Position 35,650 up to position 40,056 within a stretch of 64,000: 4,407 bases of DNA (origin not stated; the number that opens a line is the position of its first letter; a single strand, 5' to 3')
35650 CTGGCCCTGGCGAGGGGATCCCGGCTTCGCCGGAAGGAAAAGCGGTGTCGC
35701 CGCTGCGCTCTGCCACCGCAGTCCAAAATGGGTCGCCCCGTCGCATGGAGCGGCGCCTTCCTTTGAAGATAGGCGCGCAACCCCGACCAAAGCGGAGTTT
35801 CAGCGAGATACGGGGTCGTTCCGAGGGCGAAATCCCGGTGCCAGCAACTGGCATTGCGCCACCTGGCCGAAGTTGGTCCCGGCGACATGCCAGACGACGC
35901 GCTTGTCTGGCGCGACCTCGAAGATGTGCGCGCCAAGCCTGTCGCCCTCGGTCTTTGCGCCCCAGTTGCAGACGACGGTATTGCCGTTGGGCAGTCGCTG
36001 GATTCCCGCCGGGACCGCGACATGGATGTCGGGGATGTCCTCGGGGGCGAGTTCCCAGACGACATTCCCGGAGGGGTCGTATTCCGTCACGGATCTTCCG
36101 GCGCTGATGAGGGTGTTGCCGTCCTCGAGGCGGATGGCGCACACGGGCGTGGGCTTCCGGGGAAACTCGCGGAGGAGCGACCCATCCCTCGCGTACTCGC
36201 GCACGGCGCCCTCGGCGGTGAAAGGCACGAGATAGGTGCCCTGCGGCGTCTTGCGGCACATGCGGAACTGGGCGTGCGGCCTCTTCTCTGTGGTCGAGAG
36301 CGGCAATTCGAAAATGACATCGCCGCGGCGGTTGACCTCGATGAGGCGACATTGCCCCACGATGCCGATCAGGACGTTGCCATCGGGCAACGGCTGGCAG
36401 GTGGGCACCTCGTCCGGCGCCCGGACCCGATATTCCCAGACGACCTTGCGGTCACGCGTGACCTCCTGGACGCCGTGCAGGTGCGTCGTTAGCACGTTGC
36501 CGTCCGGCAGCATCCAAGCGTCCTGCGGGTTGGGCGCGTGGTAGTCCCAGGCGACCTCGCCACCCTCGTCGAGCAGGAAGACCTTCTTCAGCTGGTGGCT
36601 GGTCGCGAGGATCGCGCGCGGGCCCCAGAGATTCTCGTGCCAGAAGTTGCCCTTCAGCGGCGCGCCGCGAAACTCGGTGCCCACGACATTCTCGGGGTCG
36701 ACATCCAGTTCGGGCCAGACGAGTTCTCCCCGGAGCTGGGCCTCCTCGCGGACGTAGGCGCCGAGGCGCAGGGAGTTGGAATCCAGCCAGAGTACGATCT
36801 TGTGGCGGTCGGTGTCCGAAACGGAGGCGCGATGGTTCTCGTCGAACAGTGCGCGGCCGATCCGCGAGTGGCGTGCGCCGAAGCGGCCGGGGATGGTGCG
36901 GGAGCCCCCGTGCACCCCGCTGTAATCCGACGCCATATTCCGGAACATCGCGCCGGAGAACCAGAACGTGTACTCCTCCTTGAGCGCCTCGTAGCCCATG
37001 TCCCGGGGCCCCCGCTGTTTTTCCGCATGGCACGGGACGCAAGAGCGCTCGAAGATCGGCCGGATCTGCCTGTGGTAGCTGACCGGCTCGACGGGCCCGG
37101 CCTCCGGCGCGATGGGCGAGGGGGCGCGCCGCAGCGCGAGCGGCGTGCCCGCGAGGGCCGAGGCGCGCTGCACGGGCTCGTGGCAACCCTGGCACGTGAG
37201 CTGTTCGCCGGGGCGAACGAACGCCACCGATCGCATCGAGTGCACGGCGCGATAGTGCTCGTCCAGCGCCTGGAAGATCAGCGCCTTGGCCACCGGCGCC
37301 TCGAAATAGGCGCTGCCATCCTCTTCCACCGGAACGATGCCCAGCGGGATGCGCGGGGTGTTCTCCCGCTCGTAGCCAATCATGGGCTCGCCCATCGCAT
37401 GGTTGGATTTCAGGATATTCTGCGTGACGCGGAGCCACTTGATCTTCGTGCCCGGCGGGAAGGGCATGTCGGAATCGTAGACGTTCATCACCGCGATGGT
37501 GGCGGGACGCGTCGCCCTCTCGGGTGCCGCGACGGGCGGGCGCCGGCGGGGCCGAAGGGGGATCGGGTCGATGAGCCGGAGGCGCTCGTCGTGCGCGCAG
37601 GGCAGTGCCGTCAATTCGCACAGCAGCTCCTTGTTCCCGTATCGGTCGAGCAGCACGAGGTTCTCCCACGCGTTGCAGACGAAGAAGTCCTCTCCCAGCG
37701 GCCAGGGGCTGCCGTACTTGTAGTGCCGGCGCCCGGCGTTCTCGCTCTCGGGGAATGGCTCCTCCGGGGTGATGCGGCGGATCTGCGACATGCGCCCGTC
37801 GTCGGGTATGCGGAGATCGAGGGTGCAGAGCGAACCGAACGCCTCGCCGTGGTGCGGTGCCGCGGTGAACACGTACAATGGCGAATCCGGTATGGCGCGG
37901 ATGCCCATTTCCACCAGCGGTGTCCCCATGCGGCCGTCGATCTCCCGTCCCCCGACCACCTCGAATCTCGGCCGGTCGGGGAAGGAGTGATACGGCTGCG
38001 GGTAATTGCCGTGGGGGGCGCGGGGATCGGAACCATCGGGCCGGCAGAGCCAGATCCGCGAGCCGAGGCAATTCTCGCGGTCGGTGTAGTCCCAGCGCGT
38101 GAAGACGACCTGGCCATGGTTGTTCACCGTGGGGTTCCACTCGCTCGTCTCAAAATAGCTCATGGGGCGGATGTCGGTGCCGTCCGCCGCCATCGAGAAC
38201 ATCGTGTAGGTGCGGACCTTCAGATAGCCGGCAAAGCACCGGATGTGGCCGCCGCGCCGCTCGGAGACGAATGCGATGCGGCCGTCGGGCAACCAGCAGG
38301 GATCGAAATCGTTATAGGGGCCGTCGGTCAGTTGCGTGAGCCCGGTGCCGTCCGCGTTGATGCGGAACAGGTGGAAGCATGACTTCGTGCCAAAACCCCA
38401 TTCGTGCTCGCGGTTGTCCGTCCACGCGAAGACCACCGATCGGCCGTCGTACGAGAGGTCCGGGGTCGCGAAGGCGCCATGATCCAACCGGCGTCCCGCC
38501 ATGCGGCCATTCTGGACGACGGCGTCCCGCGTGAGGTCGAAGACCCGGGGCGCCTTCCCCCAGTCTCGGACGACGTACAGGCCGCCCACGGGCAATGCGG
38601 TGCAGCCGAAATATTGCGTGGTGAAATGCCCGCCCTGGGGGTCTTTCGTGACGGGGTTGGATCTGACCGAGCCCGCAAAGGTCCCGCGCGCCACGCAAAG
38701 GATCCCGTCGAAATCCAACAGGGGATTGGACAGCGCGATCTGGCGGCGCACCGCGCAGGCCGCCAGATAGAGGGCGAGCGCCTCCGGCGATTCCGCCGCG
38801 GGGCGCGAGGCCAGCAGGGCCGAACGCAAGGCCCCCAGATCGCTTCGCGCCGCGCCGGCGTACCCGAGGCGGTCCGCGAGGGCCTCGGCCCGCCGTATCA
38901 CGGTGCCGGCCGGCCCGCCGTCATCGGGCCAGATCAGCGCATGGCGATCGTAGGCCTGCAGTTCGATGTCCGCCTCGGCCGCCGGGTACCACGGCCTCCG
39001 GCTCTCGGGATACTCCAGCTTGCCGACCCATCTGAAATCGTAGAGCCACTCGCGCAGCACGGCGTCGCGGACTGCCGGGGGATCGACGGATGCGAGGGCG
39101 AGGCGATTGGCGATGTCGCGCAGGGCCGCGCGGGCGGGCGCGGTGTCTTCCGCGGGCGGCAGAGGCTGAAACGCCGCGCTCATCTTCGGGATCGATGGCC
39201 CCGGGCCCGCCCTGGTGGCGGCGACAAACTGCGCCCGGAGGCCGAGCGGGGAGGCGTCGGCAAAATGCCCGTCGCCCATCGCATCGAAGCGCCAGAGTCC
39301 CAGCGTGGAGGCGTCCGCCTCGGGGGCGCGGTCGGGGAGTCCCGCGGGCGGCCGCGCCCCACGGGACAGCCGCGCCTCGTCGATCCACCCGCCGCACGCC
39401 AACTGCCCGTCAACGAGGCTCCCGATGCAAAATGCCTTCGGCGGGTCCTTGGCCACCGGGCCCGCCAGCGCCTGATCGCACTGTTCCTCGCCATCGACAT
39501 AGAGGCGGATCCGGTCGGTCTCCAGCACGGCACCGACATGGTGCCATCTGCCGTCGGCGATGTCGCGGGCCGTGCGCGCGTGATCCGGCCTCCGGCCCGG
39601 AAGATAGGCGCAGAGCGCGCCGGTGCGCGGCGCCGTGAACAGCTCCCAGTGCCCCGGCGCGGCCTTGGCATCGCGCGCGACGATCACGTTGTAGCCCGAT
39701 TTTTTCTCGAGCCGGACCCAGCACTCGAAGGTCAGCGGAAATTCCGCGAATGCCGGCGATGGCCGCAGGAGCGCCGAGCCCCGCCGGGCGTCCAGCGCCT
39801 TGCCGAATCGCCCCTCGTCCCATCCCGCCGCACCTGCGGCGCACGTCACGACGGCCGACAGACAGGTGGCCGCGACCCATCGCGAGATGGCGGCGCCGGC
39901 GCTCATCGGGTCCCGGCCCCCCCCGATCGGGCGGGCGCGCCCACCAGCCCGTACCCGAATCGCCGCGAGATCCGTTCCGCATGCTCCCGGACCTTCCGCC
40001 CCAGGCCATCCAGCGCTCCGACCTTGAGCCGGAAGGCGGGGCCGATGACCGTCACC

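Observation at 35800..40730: IclR regulator translationally coupled to a 1368-aa exported LamG/propeller protein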

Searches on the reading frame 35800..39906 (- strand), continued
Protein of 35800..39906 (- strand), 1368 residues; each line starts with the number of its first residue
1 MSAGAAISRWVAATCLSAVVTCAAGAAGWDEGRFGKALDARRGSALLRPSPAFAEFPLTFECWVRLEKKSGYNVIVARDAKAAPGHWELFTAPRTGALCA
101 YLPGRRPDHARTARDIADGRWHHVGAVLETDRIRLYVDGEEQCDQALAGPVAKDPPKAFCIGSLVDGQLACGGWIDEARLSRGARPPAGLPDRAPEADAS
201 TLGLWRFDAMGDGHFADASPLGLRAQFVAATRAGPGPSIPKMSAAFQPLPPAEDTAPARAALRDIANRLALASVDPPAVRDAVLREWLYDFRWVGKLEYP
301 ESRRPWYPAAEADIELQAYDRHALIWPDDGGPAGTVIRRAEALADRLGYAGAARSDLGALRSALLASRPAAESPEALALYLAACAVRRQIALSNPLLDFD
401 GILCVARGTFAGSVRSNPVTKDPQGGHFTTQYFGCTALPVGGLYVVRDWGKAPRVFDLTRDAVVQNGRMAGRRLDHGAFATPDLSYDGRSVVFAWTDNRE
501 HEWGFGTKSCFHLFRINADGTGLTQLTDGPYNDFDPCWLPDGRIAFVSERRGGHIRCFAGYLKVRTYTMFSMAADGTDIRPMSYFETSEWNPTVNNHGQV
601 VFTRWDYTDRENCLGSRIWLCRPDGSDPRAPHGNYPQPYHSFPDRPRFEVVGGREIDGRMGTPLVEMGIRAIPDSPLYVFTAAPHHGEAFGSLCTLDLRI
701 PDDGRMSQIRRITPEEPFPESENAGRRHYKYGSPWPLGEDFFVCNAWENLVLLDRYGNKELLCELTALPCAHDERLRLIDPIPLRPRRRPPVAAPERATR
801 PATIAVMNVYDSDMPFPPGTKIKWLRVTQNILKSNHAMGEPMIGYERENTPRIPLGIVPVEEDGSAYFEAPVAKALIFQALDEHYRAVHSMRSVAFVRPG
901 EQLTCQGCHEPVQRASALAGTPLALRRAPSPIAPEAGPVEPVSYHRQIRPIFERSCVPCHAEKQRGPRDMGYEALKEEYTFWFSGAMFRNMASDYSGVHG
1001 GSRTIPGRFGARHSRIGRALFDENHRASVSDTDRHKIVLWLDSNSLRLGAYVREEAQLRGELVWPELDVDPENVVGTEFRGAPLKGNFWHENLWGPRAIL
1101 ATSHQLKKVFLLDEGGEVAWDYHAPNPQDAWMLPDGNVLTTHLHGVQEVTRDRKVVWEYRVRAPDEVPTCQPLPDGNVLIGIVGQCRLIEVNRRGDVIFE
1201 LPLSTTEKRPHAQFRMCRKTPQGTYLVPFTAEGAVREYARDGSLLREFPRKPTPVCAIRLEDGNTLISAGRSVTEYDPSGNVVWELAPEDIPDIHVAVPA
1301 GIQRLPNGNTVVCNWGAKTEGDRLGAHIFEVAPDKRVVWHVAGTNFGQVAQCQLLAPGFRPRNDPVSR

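Call 58: search_protein_families(library=pfam, alignment_id=A3, max_evalue=0.00001)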
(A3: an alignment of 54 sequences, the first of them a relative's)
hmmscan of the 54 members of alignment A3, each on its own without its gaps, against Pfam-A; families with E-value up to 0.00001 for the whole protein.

A. member 1, L001:9087-9944:+ (286 aa): 3 families
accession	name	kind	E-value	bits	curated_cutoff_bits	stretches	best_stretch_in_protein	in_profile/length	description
PF01614.24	IclR_C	-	1.1e-35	123.2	24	1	104-275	3-174/174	Bacterial transcriptional regulator IclR C-terminal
PF09339.16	HTH_IclR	-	3.6e-18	65.5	22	1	36-86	2-52/52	IclR helix-turn-helix domain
PF12802.13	MarR_2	-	3.1e-07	30.9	27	1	39-90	7-60/61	MarR family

B. families by the number of members that match (of 54 scanned): 75 families (the first 25 are shown)
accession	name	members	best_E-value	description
PF03150.19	CCP_MauG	3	1.7e-10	Di-haem cytochrome c peroxidase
PF10282.15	Lactonase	3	1.3e-09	Lactonase, 7-bladed beta-propeller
PF00034.26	Cytochrom_C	3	2.3e-08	Cytochrome c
PF00083.30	Sugar_tr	2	4.7e-111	Sugar (and other) transporter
PF00884.28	Sulfatase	2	2.6e-58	Sulfatase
PF07690.21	MFS_1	2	1.3e-45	Major Facilitator Superfamily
PF04015.17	DUF362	2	6.9e-38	Domain of unknown function (DUF362)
PF01408.29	GFO_IDH_MocA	2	1e-25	Oxidoreductase family, NAD-binding Rossmann fold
PF13385.13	Laminin_G_3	2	1.6e-25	Concanavalin A-like lectin/glucanases superfamily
PF25174.1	Beta-prop_THOC3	2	2.1e-12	THOC3 beta-propeller domain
PF21783.3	YNCE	2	2.8e-11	YNCE-like beta-propeller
PF02239.22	Cytochrom_D1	2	4.5e-08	Cytochrome D1 heme domain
PF21419.2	RoxA-like_Cyt-c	2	8e-08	RoxA-like, cytochrome c-like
PF23414.1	Beta-prop_EML_2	2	1.4e-06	Echinoderm microtubule-associated protein second beta-propeller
PF08238.18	Sel1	1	9.7e-100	Sel1 repeat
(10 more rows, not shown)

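Call 59: search_protein_families(library=pfam, alignment_id=A4, max_evalue=0.00001)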
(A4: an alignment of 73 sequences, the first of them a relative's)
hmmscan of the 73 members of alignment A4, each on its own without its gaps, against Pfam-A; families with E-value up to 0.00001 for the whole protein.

A. member 1, L001:14423-16192:- (590 aa): 2 families
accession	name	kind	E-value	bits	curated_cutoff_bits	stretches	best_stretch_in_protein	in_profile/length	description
PF00884.28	Sulfatase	-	1.6e-40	139.8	25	1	129-487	1-301/301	Sulfatase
PF16347.10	SGSH_C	-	2.4e-17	63.9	29.3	1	435-565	1-134/154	N-sulphoglucosamine sulphohydrolase, C-terminal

B. families by the number of members that match (of 73 scanned): 136 families (the first 25 are shown)
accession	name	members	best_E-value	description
PF25174.1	Beta-prop_THOC3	4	2.2e-104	THOC3 beta-propeller domain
PF23414.1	Beta-prop_EML_2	4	3.1e-59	Echinoderm microtubule-associated protein second beta-propeller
PF01408.29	GFO_IDH_MocA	4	7.4e-32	Oxidoreductase family, NAD-binding Rossmann fold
PF19051.5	GFO_IDH_MocA_C2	3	9.4e-20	Oxidoreductase family, C-terminal alpha/beta domain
PF00400.38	WD40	2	1.3e-117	WD domain, G-beta repeat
PF25173.1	Beta-prop_WDR3_1st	2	6.6e-109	WDR3 first beta-propeller domain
PF00890.30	FAD_binding_2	2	1.1e-96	FAD binding domain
PF25175.1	Beta-prop_WDR5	2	1.7e-95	WDR5 beta-propeller domain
PF24814.1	WD40_Prp19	2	4.8e-88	Prp19 WD40 domain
PF25168.1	Beta-prop_WDR36-Utp21_2nd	2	9.8e-77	WDR36/Utp21 second beta-propeller domain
PF24817.1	WD40_WDHD1_1st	2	2.1e-75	WDHD1 first WD40 domain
PF24807.1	WD40_CDC20-Fz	2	3.1e-58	CDC20/Fizzy WD40 domain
PF00884.28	Sulfatase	2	9.6e-48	Sulfatase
PF04616.20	Glyco_hydro_43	2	1.3e-47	Glycosyl hydrolases family 43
PF25460.1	Beta-prop_Aladin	2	2.7e-23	Aladin seven-bladed propeller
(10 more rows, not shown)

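Call 87: search_protein_families(library=pfam, proteins=[L014:5961-7829:+, L014:5209-5994:+], max_evalue=0.01)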
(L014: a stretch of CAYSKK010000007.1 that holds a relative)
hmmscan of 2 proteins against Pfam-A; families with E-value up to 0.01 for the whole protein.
L014:5961-7829:+ (623 aa): 12 families
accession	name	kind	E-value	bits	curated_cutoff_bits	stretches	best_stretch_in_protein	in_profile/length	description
PF25174.1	Beta-prop_THOC3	-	2.5e-09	37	305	2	55-192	52-187/272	THOC3 beta-propeller domain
PF07676.18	PD40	-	4.5e-08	33.3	20.9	0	132-150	6-24/38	WD40-like Beta Propeller Repeat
PF02239.22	Cytochrom_D1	-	4.5e-08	32.5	25.5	1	102-200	2-100/368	Cytochrome D1 heme domain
PF03150.19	CCP_MauG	-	5.2e-08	34.1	25.6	0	411-458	10-58/149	Di-haem cytochrome c peroxidase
PF21419.2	RoxA-like_Cyt-c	-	8e-08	32.2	26.7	1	568-598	4-34/39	RoxA-like, cytochrome c-like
PF21783.3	YNCE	-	9.1e-07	28.9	27.1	1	126-247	18-127/339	YNCE-like beta-propeller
PF10282.15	Lactonase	-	9.9e-07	28.7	21.7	0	142-195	251-309/344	Lactonase, 7-bladed beta-propeller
PF23414.1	Beta-prop_EML_2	-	1.4e-06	28.4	90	1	62-153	10-100/266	Echinoderm microtubule-associated protein second beta-propeller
PF00034.26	Cytochrom_C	-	7.9e-06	27.5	21.3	1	523-623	2-89/90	Cytochrome c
PF13442.11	Cytochrome_CBB3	-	0.00016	22.4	27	0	521-620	2-68/68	Cytochrome C oxidase, cbb3-type, subunit III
PF08450.18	SGL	-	0.00066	19.8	26.3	0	85-193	127-242/246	SMP-30/Gluconolactonase/LRE-like region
PF12894.13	ANAPC4_WD40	-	0.0016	19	22.9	0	302-325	45-67/91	Anaphase-promoting complex subunit 4 WD40 domain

L014:5209-5994:+ (262 aa): 7 families
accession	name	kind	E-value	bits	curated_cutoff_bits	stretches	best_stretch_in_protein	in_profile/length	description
PF01614.24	IclR_C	-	6.9e-34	117.3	24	1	89-257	5-173/174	Bacterial transcriptional regulator IclR C-terminal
PF09339.16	HTH_IclR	-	8.8e-09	35.4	22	1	20-70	2-52/52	IclR helix-turn-helix domain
PF12802.13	MarR_2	-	0.0012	19.4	27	1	25-65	9-49/61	MarR family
PF02082.26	Rrf2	-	0.0015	19.1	30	1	21-77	6-66/132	Iron-dependent Transcriptional regulator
PF01726.22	LexA_DNA_bind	-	0.0026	17.9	23.7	1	26-70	15-60/65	LexA DNA binding domain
PF13412.12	HTH_24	-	0.0036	17.3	21.9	1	29-65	11-46/48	Winged helix-turn-helix DNA-binding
PF08100.18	Dimerisation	-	0.0085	16.3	25.6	0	24-74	28-81/93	O-methyltransferase dimerisation domain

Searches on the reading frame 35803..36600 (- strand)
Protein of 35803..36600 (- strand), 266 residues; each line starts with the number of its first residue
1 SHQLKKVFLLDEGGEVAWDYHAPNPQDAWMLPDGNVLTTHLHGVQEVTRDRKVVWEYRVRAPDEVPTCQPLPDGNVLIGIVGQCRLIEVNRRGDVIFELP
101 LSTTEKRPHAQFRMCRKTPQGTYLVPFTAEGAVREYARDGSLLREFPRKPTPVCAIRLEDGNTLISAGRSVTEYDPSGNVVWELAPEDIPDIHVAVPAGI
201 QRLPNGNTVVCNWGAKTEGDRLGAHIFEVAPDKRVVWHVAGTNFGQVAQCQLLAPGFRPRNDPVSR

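Call 87: search_protein_families(library=pfam, proteins=[window:35803-36600:-], max_evalue=0.01)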
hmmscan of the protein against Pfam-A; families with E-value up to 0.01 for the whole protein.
window:35803-36600:- (266 aa): 1 family
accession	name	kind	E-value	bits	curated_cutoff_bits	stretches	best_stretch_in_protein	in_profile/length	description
PF22701.2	Mala_s_1-like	-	2.7e-25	89.7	27.5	1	26-213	2-195/195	Mal s 1 allergenic protein-like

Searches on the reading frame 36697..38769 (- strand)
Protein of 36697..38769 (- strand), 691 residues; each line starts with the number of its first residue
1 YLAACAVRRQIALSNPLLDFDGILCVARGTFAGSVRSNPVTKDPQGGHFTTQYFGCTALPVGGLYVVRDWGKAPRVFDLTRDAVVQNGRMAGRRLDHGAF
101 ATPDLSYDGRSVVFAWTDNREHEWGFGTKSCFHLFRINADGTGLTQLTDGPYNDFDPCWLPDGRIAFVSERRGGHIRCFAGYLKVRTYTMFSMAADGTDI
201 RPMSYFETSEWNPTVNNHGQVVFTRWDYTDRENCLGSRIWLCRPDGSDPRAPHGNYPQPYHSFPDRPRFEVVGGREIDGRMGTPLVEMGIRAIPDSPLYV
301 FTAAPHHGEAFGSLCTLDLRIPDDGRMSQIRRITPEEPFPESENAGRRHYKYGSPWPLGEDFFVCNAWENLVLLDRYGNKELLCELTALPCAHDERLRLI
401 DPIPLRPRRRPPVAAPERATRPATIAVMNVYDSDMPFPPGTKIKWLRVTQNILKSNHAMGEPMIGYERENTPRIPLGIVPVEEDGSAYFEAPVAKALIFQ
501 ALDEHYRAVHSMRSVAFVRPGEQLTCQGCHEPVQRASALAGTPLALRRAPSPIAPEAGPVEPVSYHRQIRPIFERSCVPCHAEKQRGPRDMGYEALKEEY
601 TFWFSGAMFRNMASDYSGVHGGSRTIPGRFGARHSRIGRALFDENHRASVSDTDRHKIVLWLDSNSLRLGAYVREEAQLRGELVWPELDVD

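Call 77: search_protein_representatives(protein=window:36697-38769:-)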
Query: 691 residues. Proteins with E-value up to 0.001 (for the whole library): 32606; up to 1e-10: 9181; up to 1e-30: 1131. The best 150 are listed.
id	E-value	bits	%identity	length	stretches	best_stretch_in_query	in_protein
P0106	1.0e-291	986.5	62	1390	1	1-691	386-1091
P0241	1.5e-279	946.2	63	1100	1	1-691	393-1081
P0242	3.7e-268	908.5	59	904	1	1-691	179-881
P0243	8.3e-264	894.2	58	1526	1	1-691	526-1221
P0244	6.5e-252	854.8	57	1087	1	1-690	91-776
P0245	4.3e-246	835.6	57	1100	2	276-691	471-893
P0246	8.6e-225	765.2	55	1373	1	1-691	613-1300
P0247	1.5e-218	744.5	52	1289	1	3-691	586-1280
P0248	3.5e-216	736.7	52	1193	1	1-691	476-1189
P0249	1.4e-213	728.1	52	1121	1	1-691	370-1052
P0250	3.0e-207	707.1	50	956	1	1-691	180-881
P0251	3.6e-205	700.3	51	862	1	1-691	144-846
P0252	2.9e-200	684.1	52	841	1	3-691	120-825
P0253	3.9e-196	670.4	55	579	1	139-690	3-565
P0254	1.1e-188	645.8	50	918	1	1-690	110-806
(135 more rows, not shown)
